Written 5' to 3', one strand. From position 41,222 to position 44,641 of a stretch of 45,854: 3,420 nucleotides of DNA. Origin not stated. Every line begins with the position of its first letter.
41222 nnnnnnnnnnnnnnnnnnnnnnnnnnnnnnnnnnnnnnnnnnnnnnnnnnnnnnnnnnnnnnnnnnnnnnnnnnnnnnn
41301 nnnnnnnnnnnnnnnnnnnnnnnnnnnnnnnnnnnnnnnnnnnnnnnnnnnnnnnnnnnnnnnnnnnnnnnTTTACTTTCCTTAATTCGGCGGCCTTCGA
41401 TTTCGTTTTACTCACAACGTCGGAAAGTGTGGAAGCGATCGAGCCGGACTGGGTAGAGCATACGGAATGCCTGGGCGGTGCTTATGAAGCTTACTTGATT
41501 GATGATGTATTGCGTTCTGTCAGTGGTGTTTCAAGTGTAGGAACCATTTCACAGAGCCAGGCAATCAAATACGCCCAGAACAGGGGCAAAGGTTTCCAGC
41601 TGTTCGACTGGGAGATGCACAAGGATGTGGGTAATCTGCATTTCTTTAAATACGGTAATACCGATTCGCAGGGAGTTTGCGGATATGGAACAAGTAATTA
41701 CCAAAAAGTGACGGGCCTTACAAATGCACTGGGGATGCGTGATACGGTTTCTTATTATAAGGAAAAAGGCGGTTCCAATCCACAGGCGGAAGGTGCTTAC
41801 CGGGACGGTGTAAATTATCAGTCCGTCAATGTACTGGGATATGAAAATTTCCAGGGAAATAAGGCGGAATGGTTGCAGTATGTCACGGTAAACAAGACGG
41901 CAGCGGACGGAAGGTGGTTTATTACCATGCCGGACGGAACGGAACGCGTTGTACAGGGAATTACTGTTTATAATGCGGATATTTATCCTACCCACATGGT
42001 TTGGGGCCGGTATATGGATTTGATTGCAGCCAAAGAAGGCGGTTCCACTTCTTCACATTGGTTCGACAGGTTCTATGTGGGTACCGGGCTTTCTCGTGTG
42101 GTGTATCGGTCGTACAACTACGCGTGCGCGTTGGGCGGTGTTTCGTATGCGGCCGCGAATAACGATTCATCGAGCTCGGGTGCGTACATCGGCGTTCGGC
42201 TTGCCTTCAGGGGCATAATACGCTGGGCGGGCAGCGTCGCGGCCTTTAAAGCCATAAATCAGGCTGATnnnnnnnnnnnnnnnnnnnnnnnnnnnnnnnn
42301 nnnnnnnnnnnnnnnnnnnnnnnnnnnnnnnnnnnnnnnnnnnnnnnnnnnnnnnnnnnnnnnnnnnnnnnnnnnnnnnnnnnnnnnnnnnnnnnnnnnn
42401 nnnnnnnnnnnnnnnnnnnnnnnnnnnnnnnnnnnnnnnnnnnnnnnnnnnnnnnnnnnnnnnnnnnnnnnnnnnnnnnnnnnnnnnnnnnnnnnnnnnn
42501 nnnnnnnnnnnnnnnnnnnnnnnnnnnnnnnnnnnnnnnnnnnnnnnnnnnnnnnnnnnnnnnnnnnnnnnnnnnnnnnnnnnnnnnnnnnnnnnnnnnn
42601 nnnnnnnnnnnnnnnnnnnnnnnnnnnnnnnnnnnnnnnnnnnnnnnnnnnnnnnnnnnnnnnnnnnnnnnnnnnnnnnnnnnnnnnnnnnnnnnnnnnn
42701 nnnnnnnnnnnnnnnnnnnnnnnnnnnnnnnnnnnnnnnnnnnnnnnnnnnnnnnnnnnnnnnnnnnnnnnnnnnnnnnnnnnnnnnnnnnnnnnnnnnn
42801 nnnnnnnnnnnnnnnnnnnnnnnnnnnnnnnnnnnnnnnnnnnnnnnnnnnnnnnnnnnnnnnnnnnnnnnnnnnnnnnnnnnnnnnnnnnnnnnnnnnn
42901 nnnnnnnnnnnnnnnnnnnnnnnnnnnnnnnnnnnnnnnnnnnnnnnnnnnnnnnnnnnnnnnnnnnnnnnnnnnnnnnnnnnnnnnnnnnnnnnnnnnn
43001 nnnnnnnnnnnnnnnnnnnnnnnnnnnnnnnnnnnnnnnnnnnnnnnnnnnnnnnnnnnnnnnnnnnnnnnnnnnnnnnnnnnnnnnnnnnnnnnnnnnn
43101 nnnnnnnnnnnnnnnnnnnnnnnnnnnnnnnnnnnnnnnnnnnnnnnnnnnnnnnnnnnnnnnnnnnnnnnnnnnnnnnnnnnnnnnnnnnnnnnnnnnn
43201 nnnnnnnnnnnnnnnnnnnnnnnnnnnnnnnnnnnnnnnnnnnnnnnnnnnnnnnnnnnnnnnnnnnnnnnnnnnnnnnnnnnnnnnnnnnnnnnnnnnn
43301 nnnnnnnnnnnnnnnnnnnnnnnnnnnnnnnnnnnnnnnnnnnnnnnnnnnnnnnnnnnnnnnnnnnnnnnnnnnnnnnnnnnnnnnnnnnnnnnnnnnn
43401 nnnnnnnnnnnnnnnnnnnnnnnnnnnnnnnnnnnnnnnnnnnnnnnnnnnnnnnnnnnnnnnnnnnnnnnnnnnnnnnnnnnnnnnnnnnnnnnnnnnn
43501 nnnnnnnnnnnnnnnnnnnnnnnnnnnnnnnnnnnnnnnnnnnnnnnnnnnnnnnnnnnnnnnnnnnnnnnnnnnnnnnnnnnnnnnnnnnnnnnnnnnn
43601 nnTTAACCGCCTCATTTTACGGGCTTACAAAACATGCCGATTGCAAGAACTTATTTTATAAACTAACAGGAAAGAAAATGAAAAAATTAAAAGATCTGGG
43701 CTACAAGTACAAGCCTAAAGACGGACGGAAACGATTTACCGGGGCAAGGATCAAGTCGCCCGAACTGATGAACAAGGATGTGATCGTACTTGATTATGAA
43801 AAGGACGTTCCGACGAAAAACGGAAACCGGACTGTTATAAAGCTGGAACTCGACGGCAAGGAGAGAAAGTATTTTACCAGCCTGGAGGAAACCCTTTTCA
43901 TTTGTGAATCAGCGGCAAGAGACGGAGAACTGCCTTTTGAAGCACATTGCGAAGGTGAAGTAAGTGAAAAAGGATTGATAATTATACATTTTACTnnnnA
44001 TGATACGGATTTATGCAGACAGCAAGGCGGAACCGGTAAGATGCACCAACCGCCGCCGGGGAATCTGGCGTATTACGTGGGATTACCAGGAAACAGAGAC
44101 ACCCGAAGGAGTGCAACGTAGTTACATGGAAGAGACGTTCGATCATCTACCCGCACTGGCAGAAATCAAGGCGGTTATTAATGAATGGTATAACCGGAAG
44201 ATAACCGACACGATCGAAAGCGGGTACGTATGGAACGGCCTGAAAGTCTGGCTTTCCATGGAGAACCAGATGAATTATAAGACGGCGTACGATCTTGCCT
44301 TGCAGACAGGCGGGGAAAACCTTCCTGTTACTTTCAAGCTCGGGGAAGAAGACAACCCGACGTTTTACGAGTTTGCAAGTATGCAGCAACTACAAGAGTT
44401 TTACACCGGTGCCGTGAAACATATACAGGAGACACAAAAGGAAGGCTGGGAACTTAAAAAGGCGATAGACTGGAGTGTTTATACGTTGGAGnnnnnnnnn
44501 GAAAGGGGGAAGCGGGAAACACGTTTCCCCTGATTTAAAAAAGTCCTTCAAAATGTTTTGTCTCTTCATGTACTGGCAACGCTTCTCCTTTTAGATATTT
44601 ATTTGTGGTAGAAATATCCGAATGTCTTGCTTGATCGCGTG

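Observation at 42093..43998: Phage-encoded diversity-generating retroelement: VR/TR pair with adenine-only mismatches plus a reverse transcriptase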

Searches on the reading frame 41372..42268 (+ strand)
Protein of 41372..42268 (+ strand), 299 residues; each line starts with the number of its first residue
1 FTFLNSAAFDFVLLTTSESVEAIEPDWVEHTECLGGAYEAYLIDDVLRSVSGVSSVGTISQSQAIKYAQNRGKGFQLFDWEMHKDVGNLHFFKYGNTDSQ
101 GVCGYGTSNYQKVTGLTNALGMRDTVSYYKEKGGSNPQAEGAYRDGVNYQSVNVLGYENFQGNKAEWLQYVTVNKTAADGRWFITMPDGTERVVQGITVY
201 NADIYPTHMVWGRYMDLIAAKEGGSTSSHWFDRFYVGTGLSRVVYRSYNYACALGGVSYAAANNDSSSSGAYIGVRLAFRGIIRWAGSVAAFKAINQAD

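Call 50: search_solved_structures(query=window:41372-42268:+, max_evalue=10)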
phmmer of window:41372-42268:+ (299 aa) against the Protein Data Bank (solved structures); distinct sequences matched with E-value up to 10: 3.
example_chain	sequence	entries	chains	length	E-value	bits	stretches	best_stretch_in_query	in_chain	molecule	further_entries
6k40_A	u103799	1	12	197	0.34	13.3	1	208-265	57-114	Alkyl hydroperoxide reductase AhpD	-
8g2z_6F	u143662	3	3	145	1.4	11.4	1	145-238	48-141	SB1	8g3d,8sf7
3pl0_A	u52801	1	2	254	1.7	11.1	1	131-165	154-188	Uncharacterized protein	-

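Call 51: search_protein_families(library=pfam, proteins=[window:41372-42268:+], max_evalue=10)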
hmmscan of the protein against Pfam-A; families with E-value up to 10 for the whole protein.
window:41372-42268:+ (299 aa): 0 families

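Call 52: find_homologous_proteins(query=window:41372-42268:+, max_evalue=0.00001)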
Query window:41372-42268:+ (299 aa): 190 proteins with E <= 0.00001 among 1686 candidates; the best 120 are listed.
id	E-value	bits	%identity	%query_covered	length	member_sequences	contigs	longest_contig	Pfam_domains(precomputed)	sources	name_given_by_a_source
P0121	7.6e-191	651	96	100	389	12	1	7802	-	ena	-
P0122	1.7e-190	650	95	100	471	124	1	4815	-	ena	-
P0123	8.4e-190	647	96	100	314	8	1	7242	-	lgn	-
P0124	1.5e-189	647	96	100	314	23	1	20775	-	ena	-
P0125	2.8e-189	646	96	100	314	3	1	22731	-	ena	-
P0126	3.8e-189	645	96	100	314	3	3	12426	-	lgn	-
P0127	4.8e-189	645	95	100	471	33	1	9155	-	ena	-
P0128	1.2e-188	644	97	100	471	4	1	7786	-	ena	-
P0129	1.3e-188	643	95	100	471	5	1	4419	-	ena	-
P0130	2.6e-188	642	95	100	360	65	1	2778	-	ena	-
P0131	4.4e-188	642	96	100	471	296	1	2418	-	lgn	-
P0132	4.8e-188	642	95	100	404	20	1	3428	-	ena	-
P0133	8.1e-188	641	95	100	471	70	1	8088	-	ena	-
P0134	1.0e-187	641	95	100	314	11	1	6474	-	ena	-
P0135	6.7e-187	638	95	100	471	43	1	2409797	-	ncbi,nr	ncbi:hypothetical protein NXU86_00945 [Phocaeicola vulgatus]|nr:hypothetical protein [Phocaeicola vu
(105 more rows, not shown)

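Call 68: predict_structure(alignment_id=A1)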
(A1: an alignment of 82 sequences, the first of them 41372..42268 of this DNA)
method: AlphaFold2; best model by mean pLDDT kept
length: 299 residues; sequences in the alignment: 82
mean_pLDDT: 82.6   pTM: 0.81
mean pLDDT of the five models: 82.6, 82.2, 74.7, 74.0, 70.7
residues with pLDDT >= 90: 139; 70-90: 115; 50-70: 15; < 50: 30
segments of 3 or more residues with pLDDT < 50: 1-27, 297-299
pLDDT, mean of each block of 10 residues (from residue 1): 33 42 48 79 92 89 96 91 91 89 84 82 86 71 86 88 89 96 92 92 92 86 92 94 92 87 95 90 76 57
secondary structure, 60 per line:
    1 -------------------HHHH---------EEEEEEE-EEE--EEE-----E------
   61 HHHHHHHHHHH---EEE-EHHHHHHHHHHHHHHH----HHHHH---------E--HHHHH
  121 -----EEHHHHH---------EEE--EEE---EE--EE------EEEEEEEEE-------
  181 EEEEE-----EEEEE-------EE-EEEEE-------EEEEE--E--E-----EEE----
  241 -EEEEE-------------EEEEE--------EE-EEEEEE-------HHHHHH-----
elements in order: H20-23 E33-39 E41-43 E46-48 H61-71 E75-77 H80-94 H99-103 H116-120 H128-132 E142-144 E147-149 E165-173 E181-185 E191-195 E206-210 E218-222 E234-236 E242-246 E260-264 E276-281 H289-294

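Call 71: fold_search(model_id=the predicted structure, library=pdb)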
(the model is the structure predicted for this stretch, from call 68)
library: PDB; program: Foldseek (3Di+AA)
matches with E <= 10: 309; with E <= 0.001: 3
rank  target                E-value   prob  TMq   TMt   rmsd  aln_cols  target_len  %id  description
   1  5vf4_A                3.2e-09  1.00  0.48  0.38   9.6       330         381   14  Thermus aquaticus variable protein (TaqVP) from diversity-generating retroelements (DGR) (released 2017-05-24)
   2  5vf4_C                7.9e-09  1.00  0.49  0.39   9.5       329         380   15  Thermus aquaticus variable protein (TaqVP) from diversity-generating retroelements (DGR) (released 2017-05-24)
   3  5vf4_D                4.6e-08  1.00  0.47  0.38   9.7       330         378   13  Thermus aquaticus variable protein (TaqVP) from diversity-generating retroelements (DGR) (released 2017-05-24)
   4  1yu4_A                2.7e-03  0.99  0.34  0.28   9.9       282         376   10  Major Tropism Determinant U1 Variant (released 2005-09-20)
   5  1yu1                  5.8e-03  0.97  0.34  0.28   9.8       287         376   10  Major Tropism Determinant P3c Variant (released 2005-09-20)
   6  1yu3                  6.2e-03  0.99  0.31  0.26   8.7       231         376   11  Major Tropism Determinant I1 Variant (released 2005-09-20)
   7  1yu0                  6.2e-03  0.99  0.31  0.25   8.7       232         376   10  Major Tropism Determinant P1 Variant (released 2005-09-20)
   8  1yu2                  7.0e-03  0.98  0.36  0.30   9.6       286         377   10  Major Tropism Determinant M1 Variant (released 2005-09-20)
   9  6vqp_A                1.1e-01  0.47  0.28  0.28  10.8       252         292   13  Structure of CalU17 from the Calicheamicin Biosynthesis Pathway of Micromonospora echinospora (released 2021-02-17)
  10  1jzn_A                1.4e-01  0.47  0.26  0.50   9.9       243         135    7  crystal structure of a galactose-specific C-type lectin (released 2003-07-01)
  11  1gz2                  2.1e-01  0.33  0.23  0.44  10.8       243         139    9  Crystal structure of the Ovocleidin-17 a major protein of the Gallus gallus eggshell calcified layer. (released 2003-05-22)
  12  1c3a_B                2.3e-01  0.44  0.23  0.50  11.9       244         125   10  CRYSTAL STRUCTURE OF FLAVOCETIN-A FROM THE HABU SNAKE VENOM, A NOVEL CYCLIC TETRAMER OF C-TYPE LECTIN-LIKE HETERODIMER (released 2000-03-06)
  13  1v4l_B                2.6e-01  0.47  0.24  0.52  11.3       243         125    8  Crystal structure of a platelet agglutination factor isolated from the venom of Taiwan habu (Trimeresurus mucrosquamat (released 2003-12-02)
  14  2y3c                  2.6e-01  0.28  0.24  0.26  10.2       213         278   15  Treponema denticola variable protein 1 (released 2011-08-31)
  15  2kv3_MODEL_1_A        3.8e-01  0.41  0.29  0.56   7.3       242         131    9  Human Regenerating Gene Type IV (REG IV) PROTEIN, P91S mutant (released 2010-08-18)
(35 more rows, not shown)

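Call 77: search_protein_families(library=ncbifam, proteins=[window:41372-42268:+], max_evalue=0.01)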
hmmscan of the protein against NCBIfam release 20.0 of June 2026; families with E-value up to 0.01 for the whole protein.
window:41372-42268:+ (299 aa): 0 families

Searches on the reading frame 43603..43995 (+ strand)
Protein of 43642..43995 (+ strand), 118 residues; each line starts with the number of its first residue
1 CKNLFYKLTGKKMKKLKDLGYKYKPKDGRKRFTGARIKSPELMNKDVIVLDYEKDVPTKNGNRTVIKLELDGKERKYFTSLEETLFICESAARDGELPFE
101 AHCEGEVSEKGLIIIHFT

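Call 51: search_protein_families(library=pfam, proteins=[window:43642-43995:+], max_evalue=10)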
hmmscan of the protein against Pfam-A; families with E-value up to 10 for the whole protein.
window:43642-43995:+ (118 aa): 1 family
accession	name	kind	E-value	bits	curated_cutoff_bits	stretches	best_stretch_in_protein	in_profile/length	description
PF04315.17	EpmC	-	0.061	13.5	23.8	1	8-38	54-83/162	Elongation factor P hydroxylase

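Call 61: predict_structure(alignment_id=A2)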
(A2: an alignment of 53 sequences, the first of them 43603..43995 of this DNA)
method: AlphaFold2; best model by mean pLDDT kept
length: 131 residues; sequences in the alignment: 53
mean_pLDDT: 78.4   pTM: 0.60
mean pLDDT of the five models: 78.4, 61.5, 56.7, 53.0, 52.6
residues with pLDDT >= 90: 28; 70-90: 73; 50-70: 24; < 50: 6
segments of 3 or more residues with pLDDT < 50: 1-4
pLDDT, mean of each block of 10 residues (from residue 1): 49 74 71 57 69 88 88 84 91 86 89 89 82 84
secondary structure, 60 per line:
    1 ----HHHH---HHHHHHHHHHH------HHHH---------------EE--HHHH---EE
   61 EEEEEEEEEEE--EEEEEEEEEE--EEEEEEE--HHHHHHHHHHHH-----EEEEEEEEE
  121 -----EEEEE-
elements in order: H5-8 H12-22 H29-32 H52-55 E59-71 E74-83 E86-92 H95-106 E112-120 E126-130

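Call 67: fold_search(model_id=the predicted structure, library=pdb)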
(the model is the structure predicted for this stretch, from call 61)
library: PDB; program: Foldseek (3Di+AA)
matches with E <= 10: 891; with E <= 0.001: 0
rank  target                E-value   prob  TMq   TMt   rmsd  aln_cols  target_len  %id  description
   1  8s4t_A                1.1e-02  0.95  0.32  0.32   7.0       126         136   13  DNA bound structure of PrgE from plasmid pCF10 (released 2024-05-29)
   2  8s4s_A                1.8e-02  0.90  0.31  0.32  10.5       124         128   11  PrgE from plasmid pCF10 (released 2024-05-29)
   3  4ex5_B                1.6e-01  0.57  0.28  0.10   7.3        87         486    9  Crystal structure of lysyl-tRNA synthetase LysRS from Burkholderia thailandensis bound to lysine (released 2012-05-09)
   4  3q6c_I                1.9e-01  0.89  0.35  0.58   4.8        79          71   16  X-ray crystal structure of duf2500 (pf10694) from klebsiella pneumoniae, northeast structural genomics consortium targ (released 2011-08-10)
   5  6imj_B                1.9e-01  0.75  0.33  0.13   7.6        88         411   16  The crystal structure of Se-AsfvLIG:DNA complex (released 2019-02-27)
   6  7xuw                  2.1e-01  0.72  0.31  0.30   6.2        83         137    5  Crystal structure of RPA70N-BLMp2 fusion (released 2023-06-14)
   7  3q6c_O                2.3e-01  0.87  0.36  0.59   4.3        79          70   13  X-ray crystal structure of duf2500 (pf10694) from klebsiella pneumoniae, northeast structural genomics consortium targ (released 2011-08-10)
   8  4ijl                  2.3e-01  0.69  0.30  0.32   6.0        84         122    7  Fragment-based Discovery of Protein-Protein Interaction Inhibitors of Replication Protein A (released 2013-08-14)
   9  4r4q                  2.6e-01  0.57  0.28  0.30   6.2        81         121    7  Crystal structure of RPA70N in complex with 5-(3-((N-(4-(5-carboxyfuran-2-yl)benzyl)acetamido)methyl)phenyl)-1-(3,4-dich (released 2014-11-19)
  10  7r81_Y2               2.6e-01  0.44  0.35  0.32  13.2       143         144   16  Structure of the translating Neurospora crassa ribosome arrested by cycloheximide (released 2021-12-01)
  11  7xut_B                2.8e-01  0.63  0.29  0.28   6.4        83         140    6  Crystal structure of RPA70N-WRN fusion (released 2023-06-14)
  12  6htj_B                3.1e-01  0.54  0.28  0.30   5.9        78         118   12  Crystal structure of the translation recovery factor Trf from Sulfolobus solfataricus (released 2019-10-16)
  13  6htj_A                3.1e-01  0.54  0.27  0.30   5.6        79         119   10  Crystal structure of the translation recovery factor Trf from Sulfolobus solfataricus (released 2019-10-16)
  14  5zg8                  3.1e-01  0.33  0.27  0.11   7.4        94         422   10  Crystal Structure of TtNRS (released 2019-03-13)
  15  8k00_A                3.7e-01  0.47  0.28  0.30   6.5        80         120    5  RPA70N-MRE11 fusion (released 2023-09-13)
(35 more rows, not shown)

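Call 83: fold_search(model_id=the predicted structure, library=viral)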
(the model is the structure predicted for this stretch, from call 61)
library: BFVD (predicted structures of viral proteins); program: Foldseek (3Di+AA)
matches with E <= 10: 1109; with E <= 0.001: 10
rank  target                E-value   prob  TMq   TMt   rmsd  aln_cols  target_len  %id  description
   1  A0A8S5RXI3            1.8e-08  1.00  0.62  0.27  10.2       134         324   22  Reverse transcriptase domain-containing protein [virus sp. ctU8j8]
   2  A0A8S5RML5            3.3e-05  1.00  0.58  0.17   8.2       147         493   21  Reverse transcriptase domain-containing protein [virus sp. ctJpG3]
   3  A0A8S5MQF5            3.3e-04  1.00  0.46  0.12   6.3       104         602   15  GROUP II INTRON-ENCODED PROTEIN LTRA/RNA, GROUP II INTRONS, RIBONUCLEOPROTEIN.8A [Siphoviridae sp. ctA4S13]
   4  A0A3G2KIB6            3.4e-04  1.00  0.44  0.24   4.2        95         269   17  Uncharacterized protein [Arthrobacter phage Peas]
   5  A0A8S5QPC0            5.2e-04  1.00  0.47  0.52   3.5        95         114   13  Uncharacterized protein [Podoviridae sp. ctPbe19]
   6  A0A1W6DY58            6.2e-04  1.00  0.43  0.34   7.8       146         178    8  Uncharacterized protein [Rhodococcus phage Toil]
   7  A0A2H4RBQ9            7.4e-04  1.00  0.46  0.56   4.0        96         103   10  Uncharacterized protein [Sulfolobus ellipsoid virus 1]
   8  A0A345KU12            7.4e-04  1.00  0.45  0.25   9.3       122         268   16  (no name in the UniProt tables at hand)
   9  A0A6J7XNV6            7.8e-04  1.00  0.34  0.30   7.5       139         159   19  DUF669 domain-containing protein [uncultured Caudovirales phage]
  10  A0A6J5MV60            9.9e-04  1.00  0.42  0.46   7.8       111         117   13  Uncharacterized protein [uncultured Caudovirales phage]
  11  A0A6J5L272            1.2e-03  1.00  0.38  0.35  11.9       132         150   15  Uncharacterized protein [uncultured Caudovirales phage]
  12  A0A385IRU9            1.3e-03  1.00  0.44  0.47   3.9        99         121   11  Uncharacterized protein [Clostridium phage susfortuna]
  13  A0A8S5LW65            1.5e-03  1.00  0.40  0.49   4.1        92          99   15  SsDNA binding protein [Podoviridae sp. ctx9R1]
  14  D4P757                1.6e-03  1.00  0.43  0.31   7.5       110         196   13  (no name in the UniProt tables at hand)
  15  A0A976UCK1            1.8e-03  1.00  0.40  0.36   7.5       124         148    9  (no name in the UniProt tables at hand)
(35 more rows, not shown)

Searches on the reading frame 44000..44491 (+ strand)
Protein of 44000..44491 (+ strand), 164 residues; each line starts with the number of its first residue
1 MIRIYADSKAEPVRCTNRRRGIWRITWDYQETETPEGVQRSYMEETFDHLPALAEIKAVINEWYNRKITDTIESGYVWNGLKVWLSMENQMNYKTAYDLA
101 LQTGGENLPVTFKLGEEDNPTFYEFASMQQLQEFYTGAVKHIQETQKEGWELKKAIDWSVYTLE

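Call 6: search_protein_families(library=pfam, proteins=[window:44000-44491:+], max_evalue=0.01)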
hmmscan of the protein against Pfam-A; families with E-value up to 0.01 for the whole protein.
window:44000-44491:+ (164 aa): 1 family
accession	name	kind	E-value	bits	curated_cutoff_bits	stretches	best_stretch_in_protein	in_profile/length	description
PF14301.12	DUF4376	-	9.9e-09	36.1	25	1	54-157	4-95/106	Domain of unknown function (DUF4376)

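Call 7: search_protein_families(library=phrogs, proteins=[window:44000-44491:+], max_evalue=0.001)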
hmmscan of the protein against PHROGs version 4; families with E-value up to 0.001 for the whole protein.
window:44000-44491:+ (164 aa): 1 family
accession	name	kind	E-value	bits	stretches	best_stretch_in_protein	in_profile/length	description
phrog_19239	-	unknown function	2.7e-52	178.2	1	1-162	1-160/161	-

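Call 76: search_solved_structures(query=window:44000-44491:+, max_evalue=10, show_alignments=1)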
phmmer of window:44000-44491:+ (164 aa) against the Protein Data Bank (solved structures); distinct sequences matched with E-value up to 10: 1.
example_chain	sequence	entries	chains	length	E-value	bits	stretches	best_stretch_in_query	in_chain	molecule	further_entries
3tkl_B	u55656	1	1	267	3.3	10.9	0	127-157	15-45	LidA protein, substrate of the Dot/Icm system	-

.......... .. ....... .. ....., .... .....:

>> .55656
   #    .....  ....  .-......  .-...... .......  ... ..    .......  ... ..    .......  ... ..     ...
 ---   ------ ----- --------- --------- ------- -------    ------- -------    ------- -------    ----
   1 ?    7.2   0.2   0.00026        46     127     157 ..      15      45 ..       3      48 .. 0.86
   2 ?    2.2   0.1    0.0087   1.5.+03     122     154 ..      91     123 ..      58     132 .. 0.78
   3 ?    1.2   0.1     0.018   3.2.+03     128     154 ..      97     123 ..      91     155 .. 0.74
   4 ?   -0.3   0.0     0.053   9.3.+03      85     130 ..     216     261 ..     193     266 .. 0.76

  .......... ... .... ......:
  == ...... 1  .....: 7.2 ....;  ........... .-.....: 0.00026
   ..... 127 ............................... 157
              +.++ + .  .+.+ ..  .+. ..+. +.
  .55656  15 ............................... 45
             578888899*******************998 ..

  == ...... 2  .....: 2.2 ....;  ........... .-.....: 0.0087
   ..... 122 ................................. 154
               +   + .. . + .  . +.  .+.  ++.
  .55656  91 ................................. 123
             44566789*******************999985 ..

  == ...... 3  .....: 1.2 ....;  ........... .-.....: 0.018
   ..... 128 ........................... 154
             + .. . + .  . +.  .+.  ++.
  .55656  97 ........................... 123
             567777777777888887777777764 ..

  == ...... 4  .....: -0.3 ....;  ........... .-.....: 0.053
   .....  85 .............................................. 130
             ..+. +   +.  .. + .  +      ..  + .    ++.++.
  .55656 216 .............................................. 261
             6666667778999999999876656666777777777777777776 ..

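Call 77: search_protein_families(library=ncbifam, proteins=[window:44000-44491:+], max_evalue=0.01)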
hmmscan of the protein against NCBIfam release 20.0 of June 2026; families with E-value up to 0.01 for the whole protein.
window:44000-44491:+ (164 aa): 0 families

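Call 96: search_protein_families(library=pfam, proteins=[window:44000-44491:+], max_evalue=1)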
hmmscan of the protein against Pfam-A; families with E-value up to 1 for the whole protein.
window:44000-44491:+ (164 aa): 1 family
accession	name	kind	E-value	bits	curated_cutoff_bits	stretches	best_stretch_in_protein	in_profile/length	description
PF14301.12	DUF4376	-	9.9e-09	36.1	25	1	54-157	4-95/106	Domain of unknown function (DUF4376)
